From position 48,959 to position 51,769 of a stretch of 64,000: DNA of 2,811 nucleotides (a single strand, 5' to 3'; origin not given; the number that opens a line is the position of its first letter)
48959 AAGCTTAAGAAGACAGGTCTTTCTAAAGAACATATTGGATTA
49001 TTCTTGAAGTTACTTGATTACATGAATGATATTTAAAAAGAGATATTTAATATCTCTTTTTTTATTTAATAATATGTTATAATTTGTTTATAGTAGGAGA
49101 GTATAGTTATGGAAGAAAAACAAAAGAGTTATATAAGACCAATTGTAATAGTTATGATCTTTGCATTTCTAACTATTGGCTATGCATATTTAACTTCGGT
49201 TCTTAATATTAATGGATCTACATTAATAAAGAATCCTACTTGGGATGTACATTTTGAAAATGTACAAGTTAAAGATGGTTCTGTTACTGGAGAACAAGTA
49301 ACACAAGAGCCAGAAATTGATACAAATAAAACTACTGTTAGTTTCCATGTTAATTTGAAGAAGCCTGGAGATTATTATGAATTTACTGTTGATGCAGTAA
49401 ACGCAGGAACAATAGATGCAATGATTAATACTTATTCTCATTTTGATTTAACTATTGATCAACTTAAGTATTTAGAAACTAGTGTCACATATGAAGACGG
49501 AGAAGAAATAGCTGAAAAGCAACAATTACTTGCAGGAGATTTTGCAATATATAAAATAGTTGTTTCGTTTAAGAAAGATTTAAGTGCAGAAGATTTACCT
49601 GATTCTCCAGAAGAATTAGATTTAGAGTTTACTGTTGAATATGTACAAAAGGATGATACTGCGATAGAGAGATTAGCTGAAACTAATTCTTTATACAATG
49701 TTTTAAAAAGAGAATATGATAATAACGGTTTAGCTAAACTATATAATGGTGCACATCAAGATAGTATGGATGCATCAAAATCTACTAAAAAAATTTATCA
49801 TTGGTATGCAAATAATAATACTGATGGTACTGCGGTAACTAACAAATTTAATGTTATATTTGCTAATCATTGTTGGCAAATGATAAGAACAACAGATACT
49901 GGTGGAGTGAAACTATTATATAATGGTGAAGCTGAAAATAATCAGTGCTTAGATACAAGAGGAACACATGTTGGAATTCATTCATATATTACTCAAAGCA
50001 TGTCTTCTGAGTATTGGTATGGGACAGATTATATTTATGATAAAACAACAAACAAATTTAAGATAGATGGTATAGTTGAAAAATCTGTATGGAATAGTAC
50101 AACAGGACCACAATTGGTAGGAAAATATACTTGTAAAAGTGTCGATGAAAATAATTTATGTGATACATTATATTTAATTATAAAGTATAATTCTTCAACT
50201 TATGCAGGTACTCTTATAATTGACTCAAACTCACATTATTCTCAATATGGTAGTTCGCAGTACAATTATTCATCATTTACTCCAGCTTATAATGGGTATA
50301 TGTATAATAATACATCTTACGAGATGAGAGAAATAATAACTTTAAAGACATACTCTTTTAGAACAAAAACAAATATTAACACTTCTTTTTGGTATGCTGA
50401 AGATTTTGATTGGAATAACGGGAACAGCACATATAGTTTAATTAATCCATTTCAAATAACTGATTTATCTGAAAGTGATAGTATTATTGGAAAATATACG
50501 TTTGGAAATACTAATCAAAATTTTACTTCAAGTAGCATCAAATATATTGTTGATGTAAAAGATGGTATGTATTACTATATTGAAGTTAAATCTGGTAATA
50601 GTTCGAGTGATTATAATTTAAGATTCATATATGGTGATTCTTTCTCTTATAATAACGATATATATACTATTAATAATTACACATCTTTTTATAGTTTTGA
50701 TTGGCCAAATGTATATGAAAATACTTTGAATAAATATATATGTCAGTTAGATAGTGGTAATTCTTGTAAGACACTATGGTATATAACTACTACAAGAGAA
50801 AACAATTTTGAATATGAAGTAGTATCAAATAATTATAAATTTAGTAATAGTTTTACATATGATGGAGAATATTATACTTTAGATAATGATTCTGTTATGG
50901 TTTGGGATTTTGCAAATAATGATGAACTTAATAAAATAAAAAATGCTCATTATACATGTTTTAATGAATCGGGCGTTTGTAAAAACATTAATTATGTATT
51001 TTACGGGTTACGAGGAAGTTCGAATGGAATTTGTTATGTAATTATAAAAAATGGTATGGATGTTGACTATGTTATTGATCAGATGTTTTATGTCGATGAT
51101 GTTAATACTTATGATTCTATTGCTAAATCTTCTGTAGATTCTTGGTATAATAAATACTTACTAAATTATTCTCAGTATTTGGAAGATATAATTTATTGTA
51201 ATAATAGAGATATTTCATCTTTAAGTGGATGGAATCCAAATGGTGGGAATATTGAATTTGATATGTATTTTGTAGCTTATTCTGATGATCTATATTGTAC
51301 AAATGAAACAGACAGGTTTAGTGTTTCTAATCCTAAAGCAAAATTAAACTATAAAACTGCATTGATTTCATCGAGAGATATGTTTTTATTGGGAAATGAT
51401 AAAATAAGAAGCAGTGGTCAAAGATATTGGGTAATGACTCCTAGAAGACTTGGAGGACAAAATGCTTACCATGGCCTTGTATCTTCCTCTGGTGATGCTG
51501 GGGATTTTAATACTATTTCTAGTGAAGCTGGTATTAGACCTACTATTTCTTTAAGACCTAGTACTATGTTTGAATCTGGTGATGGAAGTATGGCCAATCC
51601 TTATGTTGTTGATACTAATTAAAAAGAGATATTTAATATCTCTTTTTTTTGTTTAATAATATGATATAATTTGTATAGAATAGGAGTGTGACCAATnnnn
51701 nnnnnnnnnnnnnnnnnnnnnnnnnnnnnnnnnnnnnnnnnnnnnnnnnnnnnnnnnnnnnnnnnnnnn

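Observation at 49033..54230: Tandem duplication of a whole transcription unit encoding two roughly 835-aa surface proteins with a mosaic conserved-variable-conserved pattern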

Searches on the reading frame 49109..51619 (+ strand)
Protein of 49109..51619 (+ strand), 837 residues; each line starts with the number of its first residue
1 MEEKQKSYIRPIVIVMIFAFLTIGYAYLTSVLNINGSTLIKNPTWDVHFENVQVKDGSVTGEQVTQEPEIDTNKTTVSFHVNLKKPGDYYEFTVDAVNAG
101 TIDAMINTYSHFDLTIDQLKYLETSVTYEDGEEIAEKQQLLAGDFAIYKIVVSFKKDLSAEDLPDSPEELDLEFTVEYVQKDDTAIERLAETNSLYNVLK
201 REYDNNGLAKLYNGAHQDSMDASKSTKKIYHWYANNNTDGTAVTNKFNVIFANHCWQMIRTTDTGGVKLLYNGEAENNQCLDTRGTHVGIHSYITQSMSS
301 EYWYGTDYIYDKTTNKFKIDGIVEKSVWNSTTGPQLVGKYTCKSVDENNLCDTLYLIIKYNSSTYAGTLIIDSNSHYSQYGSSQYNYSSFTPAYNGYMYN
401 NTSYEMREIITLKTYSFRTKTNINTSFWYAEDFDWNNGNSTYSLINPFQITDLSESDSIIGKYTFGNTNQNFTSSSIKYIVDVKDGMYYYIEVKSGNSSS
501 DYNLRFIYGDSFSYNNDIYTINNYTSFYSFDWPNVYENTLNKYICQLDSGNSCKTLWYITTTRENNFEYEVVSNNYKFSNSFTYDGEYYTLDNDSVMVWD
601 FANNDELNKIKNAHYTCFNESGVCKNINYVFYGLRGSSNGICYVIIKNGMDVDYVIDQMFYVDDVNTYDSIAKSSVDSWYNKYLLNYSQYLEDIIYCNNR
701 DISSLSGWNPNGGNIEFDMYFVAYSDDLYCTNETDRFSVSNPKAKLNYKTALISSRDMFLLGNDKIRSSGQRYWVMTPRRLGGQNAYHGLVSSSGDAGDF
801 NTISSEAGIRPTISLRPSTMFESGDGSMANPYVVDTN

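Call 4: search_protein_families(library=pfam, proteins=[window:49109-51619:+], max_evalue=0.1)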
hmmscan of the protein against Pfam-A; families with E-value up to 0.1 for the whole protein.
window:49109-51619:+ (837 aa): 1 family
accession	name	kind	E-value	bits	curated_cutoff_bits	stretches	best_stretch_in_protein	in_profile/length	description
PF24459.1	DUF7574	-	0.029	14.8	27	0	520-565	17-63/107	Domain of unknown function (DUF7574)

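Call 5: search_protein_families(library=ncbifam, proteins=[window:49109-51619:+], max_evalue=0.1)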
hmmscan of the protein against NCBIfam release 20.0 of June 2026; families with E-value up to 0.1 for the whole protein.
window:49109-51619:+ (837 aa): 0 families

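Call 11: find_homologous_proteins(query=window:49109-51619:+)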
Query window:49109-51619:+ (837 aa): 1414 proteins with E <= 0.001 among 8000 candidates; the best 120 are listed.
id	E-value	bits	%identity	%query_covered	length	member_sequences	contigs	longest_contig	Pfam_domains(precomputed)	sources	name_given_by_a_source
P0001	0.0e+0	1909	100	100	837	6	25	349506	-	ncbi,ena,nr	ncbi:MAG: hypothetical protein IKQ06_01755 [Bacilli bacterium]|nr:hypothetical protein [Bacilli bact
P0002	9.2e-288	975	56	100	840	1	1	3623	PF19789.7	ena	-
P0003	2.3e-269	914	51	100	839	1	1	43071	-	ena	-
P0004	7.6e-262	889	53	100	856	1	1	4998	-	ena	-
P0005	1.0e-248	846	52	100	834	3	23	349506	-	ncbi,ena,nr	ncbi:MAG: hypothetical protein IKQ06_01760 [Bacilli bacterium]|nr:hypothetical protein [Bacilli bact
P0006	1.3e-245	836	51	100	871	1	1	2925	-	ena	-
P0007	2.0e-229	782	47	99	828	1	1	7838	-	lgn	-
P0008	8.6e-227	773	46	100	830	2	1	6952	-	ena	-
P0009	2.9e-223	762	46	99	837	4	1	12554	-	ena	-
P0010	1.0e-221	757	47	100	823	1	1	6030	-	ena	-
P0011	4.5e-221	755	48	97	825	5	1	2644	-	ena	-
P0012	2.1e-220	752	46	99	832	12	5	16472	-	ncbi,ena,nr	ncbi:MAG: hypothetical protein IKP07_02965 [Bacilli bacterium]|nr:hypothetical protein [Bacilli bact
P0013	2.9e-218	745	46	99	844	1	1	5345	-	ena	-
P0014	6.7e-217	741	46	99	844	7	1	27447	-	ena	-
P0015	1.8e-216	739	46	97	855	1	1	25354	-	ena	-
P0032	1.5e-206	707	43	99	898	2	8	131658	PF19789.7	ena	-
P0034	7.0e-206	704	43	100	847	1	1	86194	-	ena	-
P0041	4.0e-201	689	44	99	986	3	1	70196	-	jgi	-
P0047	4.5e-199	682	44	100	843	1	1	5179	PF19789.7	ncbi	-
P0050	6.6e-195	668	39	77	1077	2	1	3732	PF19789.7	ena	-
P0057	4.8e-188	645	42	97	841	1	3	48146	PF19789.7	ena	-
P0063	2.2e-185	636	42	100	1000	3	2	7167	-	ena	-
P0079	5.3e-176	605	46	77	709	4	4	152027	PF19789.7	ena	-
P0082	5.5e-175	602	40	99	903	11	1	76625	PF19789.7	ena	-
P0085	7.6e-174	598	48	77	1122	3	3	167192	PF19789.7,PF00092.35,PF13519.13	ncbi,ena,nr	ncbi:MAG: VWA domain-containing protein [Bacilli bacterium]|nr:VWA domain-containing protein [Bacill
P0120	1.1e-166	575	45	77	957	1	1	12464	PF03382.21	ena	-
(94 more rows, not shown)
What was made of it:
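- At least 1414 homologues, all unnamed or 'hypothetical' (call 11).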

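Call 17: search_solved_structures(query=A1, max_evalue=1, show_alignments=2)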
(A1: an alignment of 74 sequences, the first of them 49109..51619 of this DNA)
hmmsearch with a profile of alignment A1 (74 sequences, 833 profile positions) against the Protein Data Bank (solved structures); distinct sequences matched with E-value up to 1: 1.
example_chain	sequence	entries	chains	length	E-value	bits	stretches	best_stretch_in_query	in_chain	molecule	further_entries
6ohh_A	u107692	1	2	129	0.19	12.9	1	88-167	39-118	EF1p2_mFAP2b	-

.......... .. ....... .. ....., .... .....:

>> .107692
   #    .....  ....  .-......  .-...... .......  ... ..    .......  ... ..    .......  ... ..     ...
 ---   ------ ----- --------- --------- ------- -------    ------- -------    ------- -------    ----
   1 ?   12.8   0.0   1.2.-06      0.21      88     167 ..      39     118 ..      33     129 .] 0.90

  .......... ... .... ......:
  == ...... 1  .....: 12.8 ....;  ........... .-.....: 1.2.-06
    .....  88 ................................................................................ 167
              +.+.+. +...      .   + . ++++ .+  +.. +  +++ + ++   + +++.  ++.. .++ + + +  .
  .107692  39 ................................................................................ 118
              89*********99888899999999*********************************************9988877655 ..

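Call 18: find_encoding_contigs(protein=window:49109-51619:+, flank=10000, max_places=6)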
Protein window:49109-51619:+ (837 aa): 23 contigs read that carry it; 6 places shown.
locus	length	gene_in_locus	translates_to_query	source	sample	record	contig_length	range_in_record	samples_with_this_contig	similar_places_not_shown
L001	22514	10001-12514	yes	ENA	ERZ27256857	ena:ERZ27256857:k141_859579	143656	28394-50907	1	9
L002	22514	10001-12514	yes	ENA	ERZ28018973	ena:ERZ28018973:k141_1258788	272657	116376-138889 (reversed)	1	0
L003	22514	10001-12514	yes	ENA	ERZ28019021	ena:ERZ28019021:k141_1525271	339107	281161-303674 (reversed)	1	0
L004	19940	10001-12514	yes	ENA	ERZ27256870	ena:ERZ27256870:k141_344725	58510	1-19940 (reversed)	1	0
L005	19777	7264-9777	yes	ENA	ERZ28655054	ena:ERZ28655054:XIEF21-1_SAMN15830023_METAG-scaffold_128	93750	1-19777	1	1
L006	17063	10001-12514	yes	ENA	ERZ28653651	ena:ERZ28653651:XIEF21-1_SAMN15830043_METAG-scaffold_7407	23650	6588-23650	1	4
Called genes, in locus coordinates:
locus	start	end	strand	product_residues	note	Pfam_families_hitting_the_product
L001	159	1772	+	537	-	PF01268:FTHFS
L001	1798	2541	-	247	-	-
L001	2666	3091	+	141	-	PF01957:NfeD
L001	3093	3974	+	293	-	PF01145:Band_7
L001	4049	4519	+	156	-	PF13828:DUF4190 (weak)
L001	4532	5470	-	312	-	PF04055:Radical_SAM, PF16199:Radical_SAM_C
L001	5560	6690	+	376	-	PF02557:VanY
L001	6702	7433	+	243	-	-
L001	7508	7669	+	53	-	-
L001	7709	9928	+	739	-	PF01055:Glyco_hydro_31_2nd, PF21365:Glyco_hydro_31_3rd, PF17137:DUF5110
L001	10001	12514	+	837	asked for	-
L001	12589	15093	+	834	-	-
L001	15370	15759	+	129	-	-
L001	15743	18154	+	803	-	PF00133:tRNA-synt_1, PF00750:tRNA-synt_1d (faint), PF01406:tRNA-synt_1e (faint), PF09334:tRNA-synt_1g, PF13603:tRNA-synt_1_2, PF00133:tRNA-synt_1, PF08264:Anticodon_1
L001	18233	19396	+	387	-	PF02661:Fic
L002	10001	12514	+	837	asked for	-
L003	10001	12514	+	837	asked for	-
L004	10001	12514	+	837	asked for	-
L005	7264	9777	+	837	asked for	-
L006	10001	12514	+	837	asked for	-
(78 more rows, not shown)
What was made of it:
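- The neighbours are housekeeping genes (calls 4, 18).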

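Call 20: find_encoding_contigs(protein=P0034, flank=10000, max_places=2)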
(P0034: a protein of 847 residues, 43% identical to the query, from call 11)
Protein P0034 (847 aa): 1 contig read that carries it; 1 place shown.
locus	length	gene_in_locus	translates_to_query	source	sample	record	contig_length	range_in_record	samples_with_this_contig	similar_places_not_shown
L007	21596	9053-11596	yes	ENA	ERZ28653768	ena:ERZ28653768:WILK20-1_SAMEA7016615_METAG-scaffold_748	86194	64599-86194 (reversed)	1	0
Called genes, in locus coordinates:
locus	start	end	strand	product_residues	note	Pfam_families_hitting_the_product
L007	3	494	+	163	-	?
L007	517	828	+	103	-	-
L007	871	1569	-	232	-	-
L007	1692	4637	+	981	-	PF02463:SMC_N, PF13175:AAA_15, PF13304:AAA_21 (weak), PF13476:AAA_23, PF13555:AAA_29 (weak), PF02463:SMC_N, PF06470:SMC_hinge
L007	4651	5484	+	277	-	-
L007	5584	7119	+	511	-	-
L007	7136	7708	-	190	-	PF01327:Pep_deformylase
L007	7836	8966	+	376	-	PF01098:FTSW_RODA_SPOVE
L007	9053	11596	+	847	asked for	-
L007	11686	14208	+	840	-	-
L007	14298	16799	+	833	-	-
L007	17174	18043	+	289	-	PF00149:Metallophos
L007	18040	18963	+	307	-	PF01351:RNase_HII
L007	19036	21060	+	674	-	PF01751:Toprim, PF01131:Topoisom_bac, PF01396:Zn_ribbon_Top1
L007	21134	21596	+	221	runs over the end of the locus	-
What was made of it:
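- Three tandem copies in an unrelated genomic context in L007 (call 20).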

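Call 22: find_encoding_contigs(protein=P0003, flank=10000, max_places=2)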
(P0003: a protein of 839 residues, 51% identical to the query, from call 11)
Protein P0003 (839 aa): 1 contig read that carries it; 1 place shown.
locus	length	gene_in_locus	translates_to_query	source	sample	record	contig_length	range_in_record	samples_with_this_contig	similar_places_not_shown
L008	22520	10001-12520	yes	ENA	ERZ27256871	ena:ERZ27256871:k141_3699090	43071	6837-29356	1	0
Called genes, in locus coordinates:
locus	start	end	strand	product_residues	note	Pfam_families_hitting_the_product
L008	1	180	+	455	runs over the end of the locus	-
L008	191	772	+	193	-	-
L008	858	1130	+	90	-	PF06949:DUF1292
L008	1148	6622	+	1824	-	-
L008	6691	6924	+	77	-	-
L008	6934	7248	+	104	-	PF01906:YbjQ_1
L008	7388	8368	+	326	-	PF00005:ABC_tran, PF13304:AAA_21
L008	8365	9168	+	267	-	-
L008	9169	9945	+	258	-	PF06182:ABC2_membrane_6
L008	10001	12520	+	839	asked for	-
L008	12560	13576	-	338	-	PF18419:ATP-grasp_6, PF14397:ATPgrasp_ST (faint), PF08443:RimK (weak), PF07478:Dala_Dala_lig_C (weak), PF08443:RimK (weak)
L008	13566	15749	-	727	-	PF04262:Glu_cys_ligase, PF07478:Dala_Dala_lig_C (faint), PF04262:Glu_cys_ligase, PF18419:ATP-grasp_6, PF14397:ATPgrasp_ST (faint), PF02655:ATP-grasp_3, PF08443:RimK (weak)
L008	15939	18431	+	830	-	-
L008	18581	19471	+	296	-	PF00126:HTH_1, PF03466:LysR_substrate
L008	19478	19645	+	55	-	-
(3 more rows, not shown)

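Call 24: find_related_loci(query=A1, collection=genome_contigs, flank=4000)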
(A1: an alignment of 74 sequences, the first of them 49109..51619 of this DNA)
Query A1 (837 aa) in genome_contigs; peptide patterns used: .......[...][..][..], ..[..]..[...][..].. (x = any residue, [..] = any of these).
248 stretches matched a pattern; 244 encode a relative of the query (tblastn E <= 1e-3); the best 80 are kept; 79 distinct loci.
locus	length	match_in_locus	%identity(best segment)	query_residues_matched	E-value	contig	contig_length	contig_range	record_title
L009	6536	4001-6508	46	3-836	0e+0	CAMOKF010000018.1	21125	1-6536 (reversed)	MAG: uncultured Firmicutes bacterium isolate SRR873608_bin.62_metaWRAP_v1.3_MAG genome assembly, contig: NODE_7004_lengt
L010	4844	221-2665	45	24-836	0e+0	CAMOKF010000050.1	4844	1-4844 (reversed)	MAG: uncultured Firmicutes bacterium isolate SRR873608_bin.62_metaWRAP_v1.3_MAG genome assembly, contig: NODE_62791_leng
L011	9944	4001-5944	48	191-836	2e-178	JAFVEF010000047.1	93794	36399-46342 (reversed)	MAG: Bacilli bacterium isolate RGIG5090 Roe_deer_Rumen.Co__c1142120, whole genome shotgun sequence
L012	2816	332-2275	47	194-837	0e+0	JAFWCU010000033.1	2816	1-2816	MAG: Clostridia bacterium isolate RGIG5622 Sheep_Duodenum-3__c525905, whole genome shotgun sequence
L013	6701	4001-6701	44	12-837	0e+0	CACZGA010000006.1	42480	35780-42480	MAG: uncultured Erysipelotrichaceae bacterium isolate RUG12586 genome assembly, contig: RUG12586_asm_6, whole genome sho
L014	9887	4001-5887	46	212-834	6e-171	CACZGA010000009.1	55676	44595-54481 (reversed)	MAG: uncultured Erysipelotrichaceae bacterium isolate RUG12586 genome assembly, contig: RUG12586_asm_9, whole genome sho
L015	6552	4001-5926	46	193-836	2e-170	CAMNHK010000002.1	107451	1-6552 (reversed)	MAG: uncultured Bacillales bacterium isolate SRR873596_bin.89_metaWRAP_v1.3_MAG genome assembly, contig: NODE.312_length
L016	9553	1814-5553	45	12-837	0e+0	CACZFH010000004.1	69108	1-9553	MAG: uncultured Erysipelotrichaceae bacterium isolate RUG12568 genome assembly, contig: RUG12568_asm_4, whole genome sho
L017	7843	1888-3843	46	189-835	1e-167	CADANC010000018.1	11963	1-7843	MAG: uncultured Erysipelotrichaceae bacterium isolate RUG13444 genome assembly, contig: RUG13444_asm_18, whole genome sh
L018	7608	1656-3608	46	189-835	7e-168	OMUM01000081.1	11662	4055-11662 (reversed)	uncultured bacterium isolate hRUG889 genome assembly, contig: NODE_8039_length_11662_cov_52.4259, whole genome shotgun s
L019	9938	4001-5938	47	194-837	4e-167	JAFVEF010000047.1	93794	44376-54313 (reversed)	MAG: Bacilli bacterium isolate RGIG5090 Roe_deer_Rumen.Co__c1142120, whole genome shotgun sequence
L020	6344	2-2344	41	118-836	7e-166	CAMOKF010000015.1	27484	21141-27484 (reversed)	MAG: uncultured Firmicutes bacterium isolate SRR873608_bin.62_metaWRAP_v1.3_MAG genome assembly, contig: NODE_4501_lengt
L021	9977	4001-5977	43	188-837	3e-164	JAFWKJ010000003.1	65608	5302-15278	MAG: Bacilli bacterium isolate RGIG5819 Sheep_Ileum.Co__c112823, whole genome shotgun sequence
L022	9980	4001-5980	43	193-837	9e-164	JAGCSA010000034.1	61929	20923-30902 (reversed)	MAG: Bacilli bacterium isolate RGIG10070 Yak_Rumen-1__c1309887, whole genome shotgun sequence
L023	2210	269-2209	42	190-837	2e-163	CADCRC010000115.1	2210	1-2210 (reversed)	MAG: uncultured Erysipelotrichaceae bacterium isolate RUG14903 genome assembly, contig: RUG14903_asm_115, whole genome s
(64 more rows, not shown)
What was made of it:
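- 244 confirmed loci in GTDB species representatives, all gut MAGs, several copies per genome (call 24).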

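Call 27: search_protein_families(library=pfam, proteins=[P0002, P0032, P0047, P0050, P0057, P0085, P0120, P0041, P0063], max_evalue=0.01)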
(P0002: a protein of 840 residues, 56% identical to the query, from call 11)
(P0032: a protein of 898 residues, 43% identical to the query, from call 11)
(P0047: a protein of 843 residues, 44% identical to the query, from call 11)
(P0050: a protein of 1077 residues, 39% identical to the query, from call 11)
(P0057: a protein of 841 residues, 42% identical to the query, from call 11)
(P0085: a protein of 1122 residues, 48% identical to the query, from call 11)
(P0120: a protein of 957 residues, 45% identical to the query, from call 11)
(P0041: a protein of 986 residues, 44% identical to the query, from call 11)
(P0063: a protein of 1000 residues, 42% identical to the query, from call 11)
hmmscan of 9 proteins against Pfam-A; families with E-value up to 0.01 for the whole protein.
P0002 (840 aa): 1 family
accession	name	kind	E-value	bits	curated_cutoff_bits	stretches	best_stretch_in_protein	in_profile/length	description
PF19789.6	DUF6273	-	0.0001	22.6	23.5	1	760-819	116-171/172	Domain of unknown function (DUF6273)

P0032 (898 aa): 1 family
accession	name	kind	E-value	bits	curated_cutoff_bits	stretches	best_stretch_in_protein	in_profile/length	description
PF19789.6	DUF6273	-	0.00011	22.6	23.5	1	791-877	88-171/172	Domain of unknown function (DUF6273)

P0047 (843 aa): 0 families

P0050 (1077 aa): 0 families

P0057 (841 aa): 1 family
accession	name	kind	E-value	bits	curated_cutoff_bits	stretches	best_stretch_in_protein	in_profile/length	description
PF19789.6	DUF6273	-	1.2e-06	29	23.5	1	770-822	115-171/172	Domain of unknown function (DUF6273)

P0085 (1122 aa): 2 families
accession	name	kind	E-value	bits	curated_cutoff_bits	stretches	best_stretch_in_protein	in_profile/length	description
PF13519.12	VWA_2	-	4.4e-14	53.5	27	1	114-218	1-106/107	von Willebrand factor type A domain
PF00092.34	VWA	-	7.3e-14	52.8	23.8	1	113-228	1-123/174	von Willebrand factor type A domain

P0120 (957 aa): 1 family
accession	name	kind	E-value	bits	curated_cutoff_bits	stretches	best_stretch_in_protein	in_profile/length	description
PF03382.20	DUF285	-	8.3e-30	103.4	25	2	773-865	2-94/120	Mycoplasma protein of unknown function, DUF285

P0041 (986 aa): 0 families

P0063 (1000 aa): 0 families
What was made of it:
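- On DUF6273 (PF19789): P0002 and P0032 reach 22.6 bits (call 27).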
